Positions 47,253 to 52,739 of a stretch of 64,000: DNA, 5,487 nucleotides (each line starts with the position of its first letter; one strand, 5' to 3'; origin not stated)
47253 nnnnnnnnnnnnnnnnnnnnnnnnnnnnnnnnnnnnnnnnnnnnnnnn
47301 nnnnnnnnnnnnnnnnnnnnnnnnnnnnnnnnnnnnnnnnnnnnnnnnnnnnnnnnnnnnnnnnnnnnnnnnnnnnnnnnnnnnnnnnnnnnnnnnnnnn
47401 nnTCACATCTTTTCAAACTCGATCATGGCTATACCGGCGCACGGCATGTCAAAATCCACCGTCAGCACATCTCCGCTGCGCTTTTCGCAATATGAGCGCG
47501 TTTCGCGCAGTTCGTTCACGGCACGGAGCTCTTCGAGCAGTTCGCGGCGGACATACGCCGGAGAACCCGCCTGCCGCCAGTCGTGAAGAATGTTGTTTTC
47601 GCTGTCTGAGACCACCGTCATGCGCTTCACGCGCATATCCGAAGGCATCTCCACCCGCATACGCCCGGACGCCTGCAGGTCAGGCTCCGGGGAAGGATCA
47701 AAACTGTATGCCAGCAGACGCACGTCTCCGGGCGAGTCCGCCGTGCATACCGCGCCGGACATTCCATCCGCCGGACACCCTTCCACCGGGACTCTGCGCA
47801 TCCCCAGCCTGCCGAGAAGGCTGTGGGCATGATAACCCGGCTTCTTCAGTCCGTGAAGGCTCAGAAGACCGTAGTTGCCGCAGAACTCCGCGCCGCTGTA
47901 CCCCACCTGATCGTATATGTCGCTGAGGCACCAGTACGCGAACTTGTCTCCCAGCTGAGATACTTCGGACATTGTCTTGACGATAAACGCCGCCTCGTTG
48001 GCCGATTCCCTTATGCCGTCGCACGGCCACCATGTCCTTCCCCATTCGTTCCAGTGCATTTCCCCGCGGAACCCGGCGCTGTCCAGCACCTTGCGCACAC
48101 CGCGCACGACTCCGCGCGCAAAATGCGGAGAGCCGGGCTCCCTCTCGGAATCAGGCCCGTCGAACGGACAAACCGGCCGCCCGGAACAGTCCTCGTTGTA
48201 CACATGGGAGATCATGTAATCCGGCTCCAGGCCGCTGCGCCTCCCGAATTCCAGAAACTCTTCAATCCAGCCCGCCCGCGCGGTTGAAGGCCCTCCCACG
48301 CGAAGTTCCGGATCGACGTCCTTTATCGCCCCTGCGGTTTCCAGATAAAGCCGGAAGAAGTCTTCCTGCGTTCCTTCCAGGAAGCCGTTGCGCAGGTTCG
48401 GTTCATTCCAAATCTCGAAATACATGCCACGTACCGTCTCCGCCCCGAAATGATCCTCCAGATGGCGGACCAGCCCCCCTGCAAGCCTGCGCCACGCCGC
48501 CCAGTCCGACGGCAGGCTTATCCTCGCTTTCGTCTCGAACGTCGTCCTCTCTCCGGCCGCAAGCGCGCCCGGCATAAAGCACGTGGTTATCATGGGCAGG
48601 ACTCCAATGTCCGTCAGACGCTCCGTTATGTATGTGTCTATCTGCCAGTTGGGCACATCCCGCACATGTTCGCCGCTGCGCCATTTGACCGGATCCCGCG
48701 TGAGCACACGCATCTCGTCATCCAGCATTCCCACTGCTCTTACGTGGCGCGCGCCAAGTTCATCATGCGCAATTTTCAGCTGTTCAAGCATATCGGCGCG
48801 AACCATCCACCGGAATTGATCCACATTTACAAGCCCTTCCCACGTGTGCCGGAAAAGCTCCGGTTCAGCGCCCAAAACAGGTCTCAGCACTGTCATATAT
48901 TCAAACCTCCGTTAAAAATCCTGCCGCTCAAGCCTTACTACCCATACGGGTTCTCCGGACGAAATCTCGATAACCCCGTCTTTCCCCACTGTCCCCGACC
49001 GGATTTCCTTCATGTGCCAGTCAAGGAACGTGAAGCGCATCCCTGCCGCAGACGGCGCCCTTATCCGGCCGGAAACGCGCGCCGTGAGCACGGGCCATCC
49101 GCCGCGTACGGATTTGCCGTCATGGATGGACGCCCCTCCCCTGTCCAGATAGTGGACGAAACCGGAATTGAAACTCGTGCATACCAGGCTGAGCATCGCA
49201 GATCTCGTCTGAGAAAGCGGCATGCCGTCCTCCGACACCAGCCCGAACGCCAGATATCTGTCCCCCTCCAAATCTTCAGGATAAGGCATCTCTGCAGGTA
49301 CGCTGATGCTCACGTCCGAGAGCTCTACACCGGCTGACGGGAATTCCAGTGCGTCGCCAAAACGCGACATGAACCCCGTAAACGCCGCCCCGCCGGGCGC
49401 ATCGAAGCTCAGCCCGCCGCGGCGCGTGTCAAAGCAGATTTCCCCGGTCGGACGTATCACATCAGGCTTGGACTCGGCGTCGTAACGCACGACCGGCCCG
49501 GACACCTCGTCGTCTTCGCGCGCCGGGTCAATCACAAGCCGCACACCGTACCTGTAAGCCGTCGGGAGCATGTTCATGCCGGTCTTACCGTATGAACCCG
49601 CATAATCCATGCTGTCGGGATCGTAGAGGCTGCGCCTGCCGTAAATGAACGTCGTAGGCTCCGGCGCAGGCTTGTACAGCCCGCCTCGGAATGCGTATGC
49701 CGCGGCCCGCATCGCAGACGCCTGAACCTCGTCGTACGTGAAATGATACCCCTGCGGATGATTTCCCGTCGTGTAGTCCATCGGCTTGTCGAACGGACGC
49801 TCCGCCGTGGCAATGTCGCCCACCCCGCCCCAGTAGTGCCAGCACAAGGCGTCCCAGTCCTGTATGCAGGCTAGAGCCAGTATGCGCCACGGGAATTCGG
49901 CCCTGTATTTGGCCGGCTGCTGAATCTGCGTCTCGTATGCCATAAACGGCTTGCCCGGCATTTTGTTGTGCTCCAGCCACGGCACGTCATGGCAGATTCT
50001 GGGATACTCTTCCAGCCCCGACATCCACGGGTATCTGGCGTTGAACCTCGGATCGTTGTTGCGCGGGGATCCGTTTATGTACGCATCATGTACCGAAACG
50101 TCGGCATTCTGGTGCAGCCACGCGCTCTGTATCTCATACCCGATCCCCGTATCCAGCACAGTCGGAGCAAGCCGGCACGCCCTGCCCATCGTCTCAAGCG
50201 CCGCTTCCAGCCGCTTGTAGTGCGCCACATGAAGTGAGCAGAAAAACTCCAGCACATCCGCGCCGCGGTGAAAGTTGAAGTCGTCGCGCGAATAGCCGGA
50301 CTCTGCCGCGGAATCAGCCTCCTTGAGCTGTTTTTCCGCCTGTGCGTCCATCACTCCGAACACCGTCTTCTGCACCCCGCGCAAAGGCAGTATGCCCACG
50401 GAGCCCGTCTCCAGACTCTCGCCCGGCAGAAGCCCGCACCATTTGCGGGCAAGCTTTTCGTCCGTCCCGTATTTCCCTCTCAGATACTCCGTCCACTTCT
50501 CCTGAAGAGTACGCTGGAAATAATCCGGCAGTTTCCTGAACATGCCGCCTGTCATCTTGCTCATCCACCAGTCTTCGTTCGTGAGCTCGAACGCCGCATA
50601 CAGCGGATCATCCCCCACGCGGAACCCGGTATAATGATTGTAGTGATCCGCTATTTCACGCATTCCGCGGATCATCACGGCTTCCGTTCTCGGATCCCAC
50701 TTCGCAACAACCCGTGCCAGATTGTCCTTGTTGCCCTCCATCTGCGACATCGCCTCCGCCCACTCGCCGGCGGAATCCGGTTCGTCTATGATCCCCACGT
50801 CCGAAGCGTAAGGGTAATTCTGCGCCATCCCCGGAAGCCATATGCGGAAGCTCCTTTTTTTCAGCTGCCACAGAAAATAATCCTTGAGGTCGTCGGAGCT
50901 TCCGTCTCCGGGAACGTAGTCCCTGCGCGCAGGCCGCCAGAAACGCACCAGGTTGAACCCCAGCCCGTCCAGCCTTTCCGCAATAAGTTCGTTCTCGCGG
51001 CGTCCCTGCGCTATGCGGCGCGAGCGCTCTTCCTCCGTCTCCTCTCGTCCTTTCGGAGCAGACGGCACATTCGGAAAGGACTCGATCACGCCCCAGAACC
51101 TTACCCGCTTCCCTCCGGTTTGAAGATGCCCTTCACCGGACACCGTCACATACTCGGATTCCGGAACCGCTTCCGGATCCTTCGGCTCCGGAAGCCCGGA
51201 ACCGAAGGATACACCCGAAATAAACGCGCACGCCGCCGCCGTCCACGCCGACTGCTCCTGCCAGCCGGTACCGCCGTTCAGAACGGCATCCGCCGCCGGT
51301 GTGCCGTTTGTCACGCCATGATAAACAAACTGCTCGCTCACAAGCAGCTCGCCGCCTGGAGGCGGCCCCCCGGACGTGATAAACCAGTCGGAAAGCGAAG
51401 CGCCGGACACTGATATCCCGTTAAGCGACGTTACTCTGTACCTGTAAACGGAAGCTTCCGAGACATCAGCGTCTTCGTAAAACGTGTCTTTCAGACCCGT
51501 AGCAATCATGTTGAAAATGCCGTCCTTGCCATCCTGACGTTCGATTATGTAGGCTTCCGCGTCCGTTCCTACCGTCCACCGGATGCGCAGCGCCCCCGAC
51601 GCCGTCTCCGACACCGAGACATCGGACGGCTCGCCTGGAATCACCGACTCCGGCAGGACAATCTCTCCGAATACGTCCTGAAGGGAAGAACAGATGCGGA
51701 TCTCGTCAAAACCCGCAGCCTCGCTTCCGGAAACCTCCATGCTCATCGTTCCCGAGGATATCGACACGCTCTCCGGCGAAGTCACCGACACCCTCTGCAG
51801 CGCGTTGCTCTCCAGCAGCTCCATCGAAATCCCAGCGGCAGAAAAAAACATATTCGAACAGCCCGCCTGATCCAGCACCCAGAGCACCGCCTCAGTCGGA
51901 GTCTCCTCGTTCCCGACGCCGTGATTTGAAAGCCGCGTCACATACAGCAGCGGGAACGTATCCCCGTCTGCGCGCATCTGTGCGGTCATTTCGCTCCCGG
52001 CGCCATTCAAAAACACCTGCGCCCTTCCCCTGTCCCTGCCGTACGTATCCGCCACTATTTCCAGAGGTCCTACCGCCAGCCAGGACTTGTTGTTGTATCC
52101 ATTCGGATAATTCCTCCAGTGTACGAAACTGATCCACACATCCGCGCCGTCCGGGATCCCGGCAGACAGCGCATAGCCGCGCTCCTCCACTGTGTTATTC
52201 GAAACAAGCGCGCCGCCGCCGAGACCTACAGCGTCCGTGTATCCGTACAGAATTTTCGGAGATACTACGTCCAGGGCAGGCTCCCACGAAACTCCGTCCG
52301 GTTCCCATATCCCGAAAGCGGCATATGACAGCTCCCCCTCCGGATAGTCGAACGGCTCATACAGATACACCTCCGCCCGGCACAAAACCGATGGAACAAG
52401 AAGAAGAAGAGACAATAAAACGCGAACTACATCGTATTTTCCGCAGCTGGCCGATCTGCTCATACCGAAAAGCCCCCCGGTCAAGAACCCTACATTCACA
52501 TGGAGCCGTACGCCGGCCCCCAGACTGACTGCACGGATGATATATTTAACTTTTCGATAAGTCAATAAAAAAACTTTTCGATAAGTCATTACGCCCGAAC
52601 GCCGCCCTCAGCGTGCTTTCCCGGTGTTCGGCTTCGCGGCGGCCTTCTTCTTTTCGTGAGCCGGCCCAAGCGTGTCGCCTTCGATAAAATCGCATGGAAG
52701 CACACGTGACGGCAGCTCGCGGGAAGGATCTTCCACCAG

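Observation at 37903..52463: A 14.5-kb chain of overlapping minus-strand genes mixes hydrolases, a lyase and an esterase with mutL and a Wzy-like membrane protein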

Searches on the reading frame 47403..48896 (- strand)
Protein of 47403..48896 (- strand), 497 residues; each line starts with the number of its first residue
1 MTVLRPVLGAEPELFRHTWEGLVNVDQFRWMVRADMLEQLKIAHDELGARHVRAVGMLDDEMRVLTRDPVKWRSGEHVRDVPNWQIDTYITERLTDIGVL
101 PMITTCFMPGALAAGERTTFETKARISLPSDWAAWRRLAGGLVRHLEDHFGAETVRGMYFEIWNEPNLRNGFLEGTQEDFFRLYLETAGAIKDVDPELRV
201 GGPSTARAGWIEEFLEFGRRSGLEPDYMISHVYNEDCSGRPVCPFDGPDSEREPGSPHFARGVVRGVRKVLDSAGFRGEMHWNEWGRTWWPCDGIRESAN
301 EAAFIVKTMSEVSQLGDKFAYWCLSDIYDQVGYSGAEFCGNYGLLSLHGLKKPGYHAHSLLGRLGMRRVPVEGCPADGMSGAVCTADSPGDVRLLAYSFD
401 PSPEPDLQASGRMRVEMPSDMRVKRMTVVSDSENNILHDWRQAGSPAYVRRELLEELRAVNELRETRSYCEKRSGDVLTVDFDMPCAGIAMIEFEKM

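Call 4: search_protein_families(library=pfam, proteins=[window:47403-48896:-], max_evalue=0.01)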
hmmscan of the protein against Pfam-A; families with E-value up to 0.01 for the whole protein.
window:47403-48896:- (497 aa): 1 family
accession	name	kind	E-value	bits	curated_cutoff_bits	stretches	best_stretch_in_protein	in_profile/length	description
PF01229.23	Glyco_hydro_39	-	7.2e-62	210.2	26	1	15-464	14-458/472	Glycosyl hydrolases family 39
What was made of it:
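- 47403..48896 (-): GH39 glycoside hydrolase without a signal peptide. PF01229 7e-62 (call 4).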

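Call 14: search_protein_families(library=ncbifam, proteins=[window:47403-48896:-], max_evalue=0.1)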
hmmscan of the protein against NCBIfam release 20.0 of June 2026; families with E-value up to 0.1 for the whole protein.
window:47403-48896:- (497 aa): 1 family
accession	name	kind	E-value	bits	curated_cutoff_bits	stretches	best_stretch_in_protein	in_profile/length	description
NF042992.1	alph1,4rhamsidase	equivalog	4e-06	25.9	850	1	125-225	143-245/471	alpha-1,4-L-rhamnosidase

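Call 69: search_solved_structures(query=window:47403-48896:-, max_evalue=0.001)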
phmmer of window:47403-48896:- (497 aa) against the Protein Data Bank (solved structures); distinct sequences matched with E-value up to 0.001: 11.
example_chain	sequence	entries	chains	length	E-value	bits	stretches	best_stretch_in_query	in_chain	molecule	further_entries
2bs9_A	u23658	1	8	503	1.5e-58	202.1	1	13-464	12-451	BETA-XYLOSIDASE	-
1w91_A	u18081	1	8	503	2.2e-58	201.6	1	13-464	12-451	BETA-XYLOSIDASE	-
4m29_A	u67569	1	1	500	6e-58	200.1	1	29-496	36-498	Beta-xylosidase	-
2bfg_A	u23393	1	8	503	1e-57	199.4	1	13-464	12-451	BETA-XYLOSIDASE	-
4ekj_A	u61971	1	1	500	1.1e-57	199.3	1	29-496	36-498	Beta-xylosidase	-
8i0x_B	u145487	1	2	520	2.1e-53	185.2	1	26-374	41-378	Glycoside hydrolase family 39 beta-xylosidase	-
8i0j_A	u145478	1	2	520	4.2e-53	184.1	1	31-374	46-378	Glycoside hydrolase family 39 beta-xylosidase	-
6uqj_A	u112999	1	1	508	2.3e-51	178.4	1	30-374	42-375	Beta-xylosidase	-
6yyh_A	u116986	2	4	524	2.6e-49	171.6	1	14-496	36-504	Beta-xylosidase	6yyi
1px8_A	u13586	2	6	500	8.1e-49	170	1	14-462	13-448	Beta-xylosidase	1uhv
5z3k_A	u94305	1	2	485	8.1e-07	31.4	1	129-237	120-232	glucosidase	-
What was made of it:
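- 47403..48896 (-): Bacterial GH39 beta-xylosidases match at E 1.5e-58 (call 69).
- On GH39: GH39 beta-xylosidases 2bs9 and 1w91 match at E 1.5e-58 (call 69).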

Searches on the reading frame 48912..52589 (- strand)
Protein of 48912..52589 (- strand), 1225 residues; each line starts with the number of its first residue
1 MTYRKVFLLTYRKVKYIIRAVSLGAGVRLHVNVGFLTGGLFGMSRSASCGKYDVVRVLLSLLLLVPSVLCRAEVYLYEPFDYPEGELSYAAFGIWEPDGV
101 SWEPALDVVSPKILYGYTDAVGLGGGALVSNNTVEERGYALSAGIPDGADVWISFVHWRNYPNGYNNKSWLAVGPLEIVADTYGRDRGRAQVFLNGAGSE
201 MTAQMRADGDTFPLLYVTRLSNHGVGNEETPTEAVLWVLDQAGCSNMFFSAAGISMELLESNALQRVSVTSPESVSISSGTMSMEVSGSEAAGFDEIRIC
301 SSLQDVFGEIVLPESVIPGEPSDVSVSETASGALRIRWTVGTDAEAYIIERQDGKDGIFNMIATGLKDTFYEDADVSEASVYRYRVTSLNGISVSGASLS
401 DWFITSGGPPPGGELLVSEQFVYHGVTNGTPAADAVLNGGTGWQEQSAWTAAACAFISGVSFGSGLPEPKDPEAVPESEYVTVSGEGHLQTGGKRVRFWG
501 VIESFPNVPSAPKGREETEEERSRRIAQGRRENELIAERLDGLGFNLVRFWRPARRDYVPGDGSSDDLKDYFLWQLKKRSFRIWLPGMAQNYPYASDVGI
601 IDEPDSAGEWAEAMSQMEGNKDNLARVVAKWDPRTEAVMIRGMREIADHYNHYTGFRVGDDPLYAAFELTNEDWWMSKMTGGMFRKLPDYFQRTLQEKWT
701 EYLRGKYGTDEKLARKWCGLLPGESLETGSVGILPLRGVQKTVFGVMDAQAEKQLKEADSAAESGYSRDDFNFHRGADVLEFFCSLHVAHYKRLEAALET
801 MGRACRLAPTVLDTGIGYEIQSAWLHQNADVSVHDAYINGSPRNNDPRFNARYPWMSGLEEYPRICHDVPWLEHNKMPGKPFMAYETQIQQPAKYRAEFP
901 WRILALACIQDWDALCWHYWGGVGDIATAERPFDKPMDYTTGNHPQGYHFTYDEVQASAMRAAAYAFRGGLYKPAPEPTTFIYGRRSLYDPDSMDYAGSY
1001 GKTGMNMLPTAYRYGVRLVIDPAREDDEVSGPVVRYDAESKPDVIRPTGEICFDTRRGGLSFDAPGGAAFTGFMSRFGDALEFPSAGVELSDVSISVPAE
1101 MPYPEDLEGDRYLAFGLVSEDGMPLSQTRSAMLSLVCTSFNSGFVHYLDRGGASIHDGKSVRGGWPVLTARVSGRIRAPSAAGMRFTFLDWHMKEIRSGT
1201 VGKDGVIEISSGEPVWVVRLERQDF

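Call 4: search_protein_families(library=pfam, proteins=[window:48912-52589:-], max_evalue=0.01)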
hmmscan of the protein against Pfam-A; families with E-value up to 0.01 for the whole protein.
window:48912-52589:- (1225 aa): 0 families

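Call 14: search_protein_families(library=ncbifam, proteins=[window:48912-52463:-], max_evalue=0.1)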
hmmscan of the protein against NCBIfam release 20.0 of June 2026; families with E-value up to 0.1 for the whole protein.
window:48912-52463:- (1183 aa): 0 families

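Call 25: search_solved_structures(query=window:48912-52463:-, max_evalue=1)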
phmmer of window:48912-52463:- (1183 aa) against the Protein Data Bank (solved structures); distinct sequences matched with E-value up to 1: 5.
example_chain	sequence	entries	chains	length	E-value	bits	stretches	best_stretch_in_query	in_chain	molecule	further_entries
8g4l_bm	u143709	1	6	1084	0.00041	21.4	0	275-373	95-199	Titin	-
3mpc_A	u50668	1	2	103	0.0022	18.9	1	276-351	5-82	Fn3-like protein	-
1uem_A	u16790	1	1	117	0.014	16.2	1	273-368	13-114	KIAA1568 Protein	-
3lpw_A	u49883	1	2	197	0.087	13.6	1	275-373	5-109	A77-A78 domain from Titin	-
6iaa_A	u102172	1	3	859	0.55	11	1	273-369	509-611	Roundabout homolog 2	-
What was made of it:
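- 48912..52463 (-): Secreted fusion protein of 1183 aa from ATG 52463 (1225-aa maximal ORF). A strain-specific N-terminal module (signal peptide, unknown domain, FN3) is fused to a roughly 780-aa uncharacterised, possibly clan GH-A, family. FN3-like matches at residues 273-373 (call 25).
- Checked: The FN3 call rests on weak matches (E 4e-4 to 2e-3, call 25).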
